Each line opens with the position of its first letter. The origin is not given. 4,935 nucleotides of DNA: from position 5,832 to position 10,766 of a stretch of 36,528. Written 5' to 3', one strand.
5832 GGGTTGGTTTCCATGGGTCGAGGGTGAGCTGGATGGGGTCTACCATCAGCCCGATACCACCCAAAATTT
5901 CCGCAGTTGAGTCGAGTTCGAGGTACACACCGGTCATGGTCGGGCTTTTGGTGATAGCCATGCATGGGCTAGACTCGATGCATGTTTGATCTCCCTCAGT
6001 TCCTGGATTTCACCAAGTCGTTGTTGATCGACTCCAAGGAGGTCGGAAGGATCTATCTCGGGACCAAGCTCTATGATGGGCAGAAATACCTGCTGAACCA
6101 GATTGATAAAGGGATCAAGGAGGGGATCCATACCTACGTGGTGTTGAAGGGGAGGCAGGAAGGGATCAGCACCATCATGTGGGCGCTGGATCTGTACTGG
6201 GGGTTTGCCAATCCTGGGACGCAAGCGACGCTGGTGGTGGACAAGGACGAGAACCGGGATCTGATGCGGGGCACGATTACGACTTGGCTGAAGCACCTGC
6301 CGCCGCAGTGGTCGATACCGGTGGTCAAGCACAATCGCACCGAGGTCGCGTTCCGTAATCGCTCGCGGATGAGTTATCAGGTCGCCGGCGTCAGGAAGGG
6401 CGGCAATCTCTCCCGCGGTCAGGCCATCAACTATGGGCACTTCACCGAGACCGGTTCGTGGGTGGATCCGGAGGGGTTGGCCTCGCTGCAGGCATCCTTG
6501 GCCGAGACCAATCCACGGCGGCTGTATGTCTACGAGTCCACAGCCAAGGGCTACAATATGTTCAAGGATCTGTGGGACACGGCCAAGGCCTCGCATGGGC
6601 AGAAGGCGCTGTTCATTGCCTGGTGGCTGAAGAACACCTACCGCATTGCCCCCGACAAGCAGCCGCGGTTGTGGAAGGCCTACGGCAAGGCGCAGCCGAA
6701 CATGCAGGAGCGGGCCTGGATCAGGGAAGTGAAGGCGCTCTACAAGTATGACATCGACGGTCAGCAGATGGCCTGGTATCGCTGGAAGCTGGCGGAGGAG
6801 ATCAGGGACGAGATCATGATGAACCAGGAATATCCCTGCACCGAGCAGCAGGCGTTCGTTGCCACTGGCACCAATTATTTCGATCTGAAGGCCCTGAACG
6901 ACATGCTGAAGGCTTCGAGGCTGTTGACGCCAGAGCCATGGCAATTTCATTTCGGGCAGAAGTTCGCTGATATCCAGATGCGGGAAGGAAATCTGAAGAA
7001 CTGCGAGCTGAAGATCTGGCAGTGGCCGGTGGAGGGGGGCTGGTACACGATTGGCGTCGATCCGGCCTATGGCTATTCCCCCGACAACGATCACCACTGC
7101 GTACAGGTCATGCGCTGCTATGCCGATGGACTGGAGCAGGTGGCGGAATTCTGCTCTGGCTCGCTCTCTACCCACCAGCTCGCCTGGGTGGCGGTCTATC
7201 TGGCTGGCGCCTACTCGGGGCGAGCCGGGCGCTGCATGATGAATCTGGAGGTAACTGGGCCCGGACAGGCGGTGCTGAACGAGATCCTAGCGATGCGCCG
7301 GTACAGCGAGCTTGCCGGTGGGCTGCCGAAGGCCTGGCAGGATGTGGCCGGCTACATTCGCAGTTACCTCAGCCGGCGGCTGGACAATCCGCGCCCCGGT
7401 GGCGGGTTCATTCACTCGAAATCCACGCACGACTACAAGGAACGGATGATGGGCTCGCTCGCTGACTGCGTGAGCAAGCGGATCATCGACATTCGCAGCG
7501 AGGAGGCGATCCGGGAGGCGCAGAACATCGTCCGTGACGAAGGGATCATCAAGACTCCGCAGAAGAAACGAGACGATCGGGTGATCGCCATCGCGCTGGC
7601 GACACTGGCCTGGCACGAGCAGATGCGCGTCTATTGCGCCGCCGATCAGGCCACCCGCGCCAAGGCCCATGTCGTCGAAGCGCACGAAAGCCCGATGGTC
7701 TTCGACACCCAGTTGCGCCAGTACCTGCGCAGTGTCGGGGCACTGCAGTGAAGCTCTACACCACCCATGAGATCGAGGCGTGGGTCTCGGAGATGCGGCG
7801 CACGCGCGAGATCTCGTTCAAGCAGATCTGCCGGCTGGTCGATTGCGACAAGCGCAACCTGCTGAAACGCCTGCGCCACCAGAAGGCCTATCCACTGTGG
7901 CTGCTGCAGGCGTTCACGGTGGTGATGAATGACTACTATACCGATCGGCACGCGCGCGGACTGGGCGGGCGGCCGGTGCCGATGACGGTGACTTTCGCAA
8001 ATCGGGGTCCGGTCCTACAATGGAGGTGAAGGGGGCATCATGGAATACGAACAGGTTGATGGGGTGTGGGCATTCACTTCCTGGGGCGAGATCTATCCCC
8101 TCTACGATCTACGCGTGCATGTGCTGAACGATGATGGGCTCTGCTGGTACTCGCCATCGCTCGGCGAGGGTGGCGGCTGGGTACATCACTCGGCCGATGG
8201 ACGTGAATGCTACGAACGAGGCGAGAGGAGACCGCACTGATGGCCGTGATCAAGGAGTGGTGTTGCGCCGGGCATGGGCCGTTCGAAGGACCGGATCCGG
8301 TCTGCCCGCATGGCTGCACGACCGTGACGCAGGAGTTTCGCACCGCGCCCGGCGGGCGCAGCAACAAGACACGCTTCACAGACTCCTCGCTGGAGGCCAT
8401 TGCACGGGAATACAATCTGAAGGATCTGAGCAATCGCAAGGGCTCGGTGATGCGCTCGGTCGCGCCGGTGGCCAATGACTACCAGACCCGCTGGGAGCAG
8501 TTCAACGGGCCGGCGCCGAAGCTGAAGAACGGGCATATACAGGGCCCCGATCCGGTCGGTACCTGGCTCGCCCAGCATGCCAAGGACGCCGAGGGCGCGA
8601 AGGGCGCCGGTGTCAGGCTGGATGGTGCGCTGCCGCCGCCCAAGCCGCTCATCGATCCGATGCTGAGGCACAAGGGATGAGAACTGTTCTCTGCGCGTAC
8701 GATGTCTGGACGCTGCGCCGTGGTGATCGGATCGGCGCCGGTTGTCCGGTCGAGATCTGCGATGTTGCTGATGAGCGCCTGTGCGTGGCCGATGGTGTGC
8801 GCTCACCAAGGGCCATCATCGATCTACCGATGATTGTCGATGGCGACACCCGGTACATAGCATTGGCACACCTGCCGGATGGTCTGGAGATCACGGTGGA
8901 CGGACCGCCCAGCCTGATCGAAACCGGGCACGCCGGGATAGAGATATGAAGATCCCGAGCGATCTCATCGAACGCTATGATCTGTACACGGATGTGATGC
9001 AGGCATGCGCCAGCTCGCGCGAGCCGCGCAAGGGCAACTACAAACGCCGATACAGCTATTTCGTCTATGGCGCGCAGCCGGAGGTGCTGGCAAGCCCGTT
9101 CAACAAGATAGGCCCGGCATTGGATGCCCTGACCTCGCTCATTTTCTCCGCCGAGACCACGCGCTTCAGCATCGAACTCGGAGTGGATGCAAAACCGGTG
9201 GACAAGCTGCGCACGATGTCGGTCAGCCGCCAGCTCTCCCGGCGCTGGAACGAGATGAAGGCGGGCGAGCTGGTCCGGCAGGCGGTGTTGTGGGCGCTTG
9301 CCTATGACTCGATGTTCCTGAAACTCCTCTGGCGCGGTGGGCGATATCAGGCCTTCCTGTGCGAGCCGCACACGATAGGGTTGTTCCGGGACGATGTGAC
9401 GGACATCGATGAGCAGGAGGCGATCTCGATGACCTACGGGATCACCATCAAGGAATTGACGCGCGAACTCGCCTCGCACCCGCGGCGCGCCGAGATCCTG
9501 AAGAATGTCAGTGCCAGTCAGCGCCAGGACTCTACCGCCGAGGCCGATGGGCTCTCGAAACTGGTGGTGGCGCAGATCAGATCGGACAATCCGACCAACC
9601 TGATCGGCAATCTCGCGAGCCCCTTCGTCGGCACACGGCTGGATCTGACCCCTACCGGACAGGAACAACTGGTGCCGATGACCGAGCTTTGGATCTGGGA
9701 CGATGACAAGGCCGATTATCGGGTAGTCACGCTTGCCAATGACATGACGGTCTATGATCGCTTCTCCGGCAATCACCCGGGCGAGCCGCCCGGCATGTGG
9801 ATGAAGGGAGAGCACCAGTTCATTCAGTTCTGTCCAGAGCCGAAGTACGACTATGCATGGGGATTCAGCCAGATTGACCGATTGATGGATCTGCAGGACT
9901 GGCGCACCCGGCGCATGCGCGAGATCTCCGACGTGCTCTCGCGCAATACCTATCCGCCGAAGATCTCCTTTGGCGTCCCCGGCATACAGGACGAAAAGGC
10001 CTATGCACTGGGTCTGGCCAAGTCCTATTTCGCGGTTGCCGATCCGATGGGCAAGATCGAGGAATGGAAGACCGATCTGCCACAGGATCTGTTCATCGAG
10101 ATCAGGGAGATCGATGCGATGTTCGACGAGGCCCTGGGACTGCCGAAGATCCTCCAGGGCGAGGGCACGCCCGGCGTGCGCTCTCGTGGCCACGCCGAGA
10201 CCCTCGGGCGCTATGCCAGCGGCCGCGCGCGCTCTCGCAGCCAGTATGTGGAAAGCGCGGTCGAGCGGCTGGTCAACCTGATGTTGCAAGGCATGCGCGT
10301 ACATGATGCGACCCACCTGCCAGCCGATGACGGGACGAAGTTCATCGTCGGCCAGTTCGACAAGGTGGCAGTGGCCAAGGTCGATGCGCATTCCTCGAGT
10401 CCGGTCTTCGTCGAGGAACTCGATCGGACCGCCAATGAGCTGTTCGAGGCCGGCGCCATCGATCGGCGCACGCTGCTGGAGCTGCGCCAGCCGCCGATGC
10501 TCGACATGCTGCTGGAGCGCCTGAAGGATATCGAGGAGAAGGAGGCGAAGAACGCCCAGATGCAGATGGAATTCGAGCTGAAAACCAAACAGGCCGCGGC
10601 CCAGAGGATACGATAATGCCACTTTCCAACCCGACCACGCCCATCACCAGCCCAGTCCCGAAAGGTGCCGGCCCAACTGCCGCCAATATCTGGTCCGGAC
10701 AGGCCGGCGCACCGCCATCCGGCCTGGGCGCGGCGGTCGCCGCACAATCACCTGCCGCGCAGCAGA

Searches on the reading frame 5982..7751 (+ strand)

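Call 26: search_protein_families(library=phrogs, proteins=[window:5982-7751:+], max_evalue=0.001)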
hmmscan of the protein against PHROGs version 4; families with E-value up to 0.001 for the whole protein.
window:5982-7751:+ (589 aa): 2 families
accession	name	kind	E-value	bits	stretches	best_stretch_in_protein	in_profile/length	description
phrog_2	-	head and packaging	1.8e-12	47.9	1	29-558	265-606/807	terminase large subunit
phrog_38407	-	unknown function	5.9e-05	23.2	1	243-401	66-224/370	-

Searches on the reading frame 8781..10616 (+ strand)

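Call 26: search_protein_families(library=phrogs, proteins=[window:8781-10616:+], max_evalue=0.001)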
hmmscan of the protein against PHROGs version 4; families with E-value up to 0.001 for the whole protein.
window:8781-10616:+ (611 aa): 1 family
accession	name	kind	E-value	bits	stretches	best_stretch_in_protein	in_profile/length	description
phrog_1216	-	head and packaging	4e-05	23.4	1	307-392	312-388/714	portal protein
